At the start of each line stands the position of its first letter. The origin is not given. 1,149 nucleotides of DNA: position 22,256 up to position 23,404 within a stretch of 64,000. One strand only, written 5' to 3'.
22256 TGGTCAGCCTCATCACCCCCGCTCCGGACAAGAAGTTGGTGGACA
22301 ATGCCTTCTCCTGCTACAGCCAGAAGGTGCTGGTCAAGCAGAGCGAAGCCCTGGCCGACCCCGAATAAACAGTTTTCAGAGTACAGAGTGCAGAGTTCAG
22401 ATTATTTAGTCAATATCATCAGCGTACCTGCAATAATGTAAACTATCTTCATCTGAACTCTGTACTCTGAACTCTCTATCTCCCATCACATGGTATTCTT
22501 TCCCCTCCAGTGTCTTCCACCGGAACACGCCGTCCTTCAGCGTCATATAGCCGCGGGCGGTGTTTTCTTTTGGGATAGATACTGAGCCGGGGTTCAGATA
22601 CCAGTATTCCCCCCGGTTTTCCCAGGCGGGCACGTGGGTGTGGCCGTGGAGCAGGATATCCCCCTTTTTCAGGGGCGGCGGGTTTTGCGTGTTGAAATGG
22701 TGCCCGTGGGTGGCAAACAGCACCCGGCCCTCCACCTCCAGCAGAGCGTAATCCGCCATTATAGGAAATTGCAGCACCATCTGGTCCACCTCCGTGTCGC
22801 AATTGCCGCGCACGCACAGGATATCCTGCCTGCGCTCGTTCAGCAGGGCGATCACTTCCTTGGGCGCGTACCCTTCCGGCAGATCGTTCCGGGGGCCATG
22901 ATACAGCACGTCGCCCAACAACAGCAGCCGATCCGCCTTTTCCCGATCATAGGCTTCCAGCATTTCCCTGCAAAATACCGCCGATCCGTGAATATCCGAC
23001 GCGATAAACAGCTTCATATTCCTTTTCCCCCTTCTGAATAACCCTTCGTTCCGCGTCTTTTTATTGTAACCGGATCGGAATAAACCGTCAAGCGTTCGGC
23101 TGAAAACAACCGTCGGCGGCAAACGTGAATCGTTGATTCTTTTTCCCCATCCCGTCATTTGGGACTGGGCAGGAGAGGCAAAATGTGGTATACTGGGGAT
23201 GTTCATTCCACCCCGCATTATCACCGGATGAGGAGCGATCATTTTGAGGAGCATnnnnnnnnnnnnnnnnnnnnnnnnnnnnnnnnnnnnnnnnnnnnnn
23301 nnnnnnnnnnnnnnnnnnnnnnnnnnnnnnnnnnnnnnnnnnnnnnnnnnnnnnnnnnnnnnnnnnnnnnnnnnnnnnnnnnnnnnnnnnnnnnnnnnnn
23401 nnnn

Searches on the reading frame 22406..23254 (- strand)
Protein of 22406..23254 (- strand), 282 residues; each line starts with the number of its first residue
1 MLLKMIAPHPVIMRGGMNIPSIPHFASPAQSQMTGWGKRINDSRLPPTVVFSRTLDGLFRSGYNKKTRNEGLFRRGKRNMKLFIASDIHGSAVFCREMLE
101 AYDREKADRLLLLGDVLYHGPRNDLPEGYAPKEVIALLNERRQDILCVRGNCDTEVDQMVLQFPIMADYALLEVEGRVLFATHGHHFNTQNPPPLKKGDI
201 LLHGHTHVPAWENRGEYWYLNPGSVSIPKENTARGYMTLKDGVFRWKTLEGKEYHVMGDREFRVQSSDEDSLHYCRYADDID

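Call 18: search_protein_families(library=pfam, proteins=[window:22406-23254:-])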
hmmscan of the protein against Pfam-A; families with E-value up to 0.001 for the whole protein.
window:22406-23254:- (282 aa): 2 families
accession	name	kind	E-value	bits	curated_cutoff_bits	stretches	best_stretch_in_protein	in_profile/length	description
PF12850.12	Metallophos_2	-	5.7e-22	78.8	27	1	80-239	1-149/154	Calcineurin-like phosphoesterase superfamily domain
PF00149.33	Metallophos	-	1.3e-09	39.2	21.5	1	80-225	1-171/191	Calcineurin-like phosphoesterase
